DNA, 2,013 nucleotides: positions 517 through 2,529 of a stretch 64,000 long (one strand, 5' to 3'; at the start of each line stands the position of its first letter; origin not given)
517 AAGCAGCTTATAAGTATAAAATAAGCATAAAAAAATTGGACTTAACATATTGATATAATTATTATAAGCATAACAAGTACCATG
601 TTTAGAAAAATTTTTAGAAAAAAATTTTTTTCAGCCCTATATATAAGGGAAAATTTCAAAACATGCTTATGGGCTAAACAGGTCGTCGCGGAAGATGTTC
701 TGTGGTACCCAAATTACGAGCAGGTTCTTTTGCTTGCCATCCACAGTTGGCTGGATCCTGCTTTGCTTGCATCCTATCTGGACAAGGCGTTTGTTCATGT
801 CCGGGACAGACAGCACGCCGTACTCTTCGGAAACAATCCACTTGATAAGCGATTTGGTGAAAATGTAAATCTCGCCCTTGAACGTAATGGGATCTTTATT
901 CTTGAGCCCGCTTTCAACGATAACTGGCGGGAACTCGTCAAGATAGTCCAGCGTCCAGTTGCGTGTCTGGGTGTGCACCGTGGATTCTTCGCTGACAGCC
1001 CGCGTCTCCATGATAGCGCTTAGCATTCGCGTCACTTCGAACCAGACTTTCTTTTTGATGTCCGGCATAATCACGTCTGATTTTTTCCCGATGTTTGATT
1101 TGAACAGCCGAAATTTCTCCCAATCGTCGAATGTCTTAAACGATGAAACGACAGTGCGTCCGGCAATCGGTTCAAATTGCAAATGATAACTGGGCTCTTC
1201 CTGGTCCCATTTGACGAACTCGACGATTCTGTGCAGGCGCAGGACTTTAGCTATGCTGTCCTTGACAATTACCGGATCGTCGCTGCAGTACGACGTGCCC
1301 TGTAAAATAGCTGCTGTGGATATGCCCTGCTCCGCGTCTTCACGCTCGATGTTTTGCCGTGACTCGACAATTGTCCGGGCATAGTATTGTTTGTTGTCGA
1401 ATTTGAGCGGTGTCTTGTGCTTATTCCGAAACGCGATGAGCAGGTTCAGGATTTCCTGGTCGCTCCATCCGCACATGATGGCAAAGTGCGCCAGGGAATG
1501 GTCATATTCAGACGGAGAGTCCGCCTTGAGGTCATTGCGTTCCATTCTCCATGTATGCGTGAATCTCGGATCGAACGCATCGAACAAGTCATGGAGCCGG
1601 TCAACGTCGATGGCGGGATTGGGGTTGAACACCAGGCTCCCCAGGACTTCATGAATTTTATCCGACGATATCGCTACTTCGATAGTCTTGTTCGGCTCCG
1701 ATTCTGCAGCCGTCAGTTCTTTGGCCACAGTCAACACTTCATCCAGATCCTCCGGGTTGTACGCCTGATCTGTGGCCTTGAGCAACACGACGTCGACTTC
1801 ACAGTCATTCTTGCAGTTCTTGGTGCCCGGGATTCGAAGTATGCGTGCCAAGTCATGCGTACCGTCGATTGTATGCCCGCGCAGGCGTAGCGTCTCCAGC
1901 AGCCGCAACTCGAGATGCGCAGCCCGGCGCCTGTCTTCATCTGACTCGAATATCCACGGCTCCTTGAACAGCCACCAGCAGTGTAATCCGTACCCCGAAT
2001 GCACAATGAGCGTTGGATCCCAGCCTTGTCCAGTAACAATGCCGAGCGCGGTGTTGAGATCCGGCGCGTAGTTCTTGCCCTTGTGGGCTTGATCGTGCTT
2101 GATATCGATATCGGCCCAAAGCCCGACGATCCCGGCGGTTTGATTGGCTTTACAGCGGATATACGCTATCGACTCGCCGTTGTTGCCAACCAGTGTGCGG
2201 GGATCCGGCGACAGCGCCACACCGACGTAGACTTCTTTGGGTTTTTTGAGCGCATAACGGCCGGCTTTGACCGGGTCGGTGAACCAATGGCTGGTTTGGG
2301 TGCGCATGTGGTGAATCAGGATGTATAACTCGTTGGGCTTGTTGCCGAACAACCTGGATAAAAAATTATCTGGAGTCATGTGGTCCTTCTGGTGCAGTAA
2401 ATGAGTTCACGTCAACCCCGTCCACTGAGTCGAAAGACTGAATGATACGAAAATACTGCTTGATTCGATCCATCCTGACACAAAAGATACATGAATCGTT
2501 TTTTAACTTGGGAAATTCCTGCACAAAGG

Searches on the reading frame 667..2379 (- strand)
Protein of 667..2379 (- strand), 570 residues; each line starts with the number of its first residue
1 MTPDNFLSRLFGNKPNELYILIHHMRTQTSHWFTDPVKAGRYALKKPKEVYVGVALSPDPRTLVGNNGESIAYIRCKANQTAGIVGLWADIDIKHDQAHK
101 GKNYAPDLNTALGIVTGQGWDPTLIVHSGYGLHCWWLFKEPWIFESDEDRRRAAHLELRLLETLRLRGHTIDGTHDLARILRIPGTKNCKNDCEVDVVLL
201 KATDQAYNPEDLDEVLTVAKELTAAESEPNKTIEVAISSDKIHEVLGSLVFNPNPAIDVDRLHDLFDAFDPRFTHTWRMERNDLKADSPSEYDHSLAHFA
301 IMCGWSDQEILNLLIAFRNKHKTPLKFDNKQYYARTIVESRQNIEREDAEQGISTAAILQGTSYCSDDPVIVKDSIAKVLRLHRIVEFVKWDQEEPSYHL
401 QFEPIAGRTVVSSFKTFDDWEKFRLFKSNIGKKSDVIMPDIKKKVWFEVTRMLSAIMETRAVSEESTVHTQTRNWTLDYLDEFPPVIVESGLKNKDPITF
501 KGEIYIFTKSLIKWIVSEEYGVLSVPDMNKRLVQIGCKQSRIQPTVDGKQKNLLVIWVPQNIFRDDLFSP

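Call 22: search_protein_families(library=pfam, proteins=[window:667-2379:-], max_evalue=0.01)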
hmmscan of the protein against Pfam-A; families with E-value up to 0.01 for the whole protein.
window:667-2379:- (570 aa): 0 families

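Call 23: search_protein_families(library=phrogs, proteins=[window:667-2379:-], max_evalue=0.001)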
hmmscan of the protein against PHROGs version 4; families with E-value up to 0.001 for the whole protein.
window:667-2379:- (570 aa): 3 families
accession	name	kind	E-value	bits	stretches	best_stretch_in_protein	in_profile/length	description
phrog_2478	-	DNA, RNA and nucleotide metabolism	5.3e-15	55.6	1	66-239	70-238/854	DNA polymerase/primase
phrog_25314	-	unknown function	1.3e-07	31.2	1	47-226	65-240/1010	-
phrog_28894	-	DNA, RNA and nucleotide metabolism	2.3e-05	23.6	1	82-216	95-242/994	DNA polymerase/primase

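Call 40: find_related_loci(query=window:667-2379:-, collection=viral_contigs, flank=10000)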
Query window:667-2379:- (570 aa) in viral_contigs; peptide patterns used: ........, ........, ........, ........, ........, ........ (x = any residue, [..] = any of these).
5 stretches matched a pattern; 1 encode a relative of the query (tblastn E <= 1e-3); 1 distinct loci.
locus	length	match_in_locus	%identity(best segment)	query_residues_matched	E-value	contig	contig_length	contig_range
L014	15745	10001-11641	28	1-525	9e-48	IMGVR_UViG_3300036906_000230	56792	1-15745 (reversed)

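Call 100: find_related_loci(query=window:667-2379:-, collection=metagenome_contigs, flank=10000)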
Query window:667-2379:- (570 aa) in metagenome_contigs; peptide patterns used: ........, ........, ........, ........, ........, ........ (x = any residue, [..] = any of these).
66 stretches matched a pattern; 16 encode a relative of the query (tblastn E <= 1e-3); 16 distinct loci.
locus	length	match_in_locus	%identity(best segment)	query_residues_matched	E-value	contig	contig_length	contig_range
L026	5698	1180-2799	31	6-548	2e-78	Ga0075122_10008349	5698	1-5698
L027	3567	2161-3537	33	6-467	3e-69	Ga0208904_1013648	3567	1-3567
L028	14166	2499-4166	30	1-543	1e-56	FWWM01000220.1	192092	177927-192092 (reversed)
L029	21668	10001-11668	30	1-543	1e-56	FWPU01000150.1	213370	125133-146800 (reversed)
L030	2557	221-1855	28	6-541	5e-55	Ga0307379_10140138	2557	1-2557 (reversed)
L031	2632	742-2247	28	16-536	9e-49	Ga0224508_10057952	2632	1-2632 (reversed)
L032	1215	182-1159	35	5-342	5e-51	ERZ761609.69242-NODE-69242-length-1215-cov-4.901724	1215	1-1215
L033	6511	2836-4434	28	1-511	5e-47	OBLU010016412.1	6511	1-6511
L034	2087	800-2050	31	1-402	1e-45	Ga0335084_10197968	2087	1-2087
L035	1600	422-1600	29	6-395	5e-46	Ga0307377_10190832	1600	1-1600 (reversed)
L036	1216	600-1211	37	1-208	3e-33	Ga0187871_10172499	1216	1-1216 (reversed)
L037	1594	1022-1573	40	2-191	6e-32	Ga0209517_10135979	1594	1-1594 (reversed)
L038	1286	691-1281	37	1-202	5e-32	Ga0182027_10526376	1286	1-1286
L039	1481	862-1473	36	1-208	7e-32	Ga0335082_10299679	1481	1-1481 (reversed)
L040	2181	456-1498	37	1-362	5e-39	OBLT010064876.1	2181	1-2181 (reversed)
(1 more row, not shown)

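Call 103: search_protein_families(library=pfam, proteins=[L027:577-837:+], max_evalue=1)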
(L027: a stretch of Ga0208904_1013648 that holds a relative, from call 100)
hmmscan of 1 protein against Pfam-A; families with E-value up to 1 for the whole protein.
L027:577-837:+ (87 aa): 1 family
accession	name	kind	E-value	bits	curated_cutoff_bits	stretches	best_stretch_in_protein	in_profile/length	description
PF25636.1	PBCV1_P7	-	0.0007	19.8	30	1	53-72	10-28/38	PBCV-1 P7 disulphide-bonded subdomain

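Call 104: search_protein_families(library=phrogs, proteins=[L027:577-837:+], max_evalue=0.1)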
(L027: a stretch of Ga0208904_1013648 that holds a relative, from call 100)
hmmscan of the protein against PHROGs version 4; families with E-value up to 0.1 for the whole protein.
L027:577-837:+ (87 aa): 2 families
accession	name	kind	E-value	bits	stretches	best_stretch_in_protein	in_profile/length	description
phrog_419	-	unknown function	0.00019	22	1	1-85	42-122/300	-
phrog_31209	-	unknown function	0.00055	21.1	1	48-79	13-44/50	-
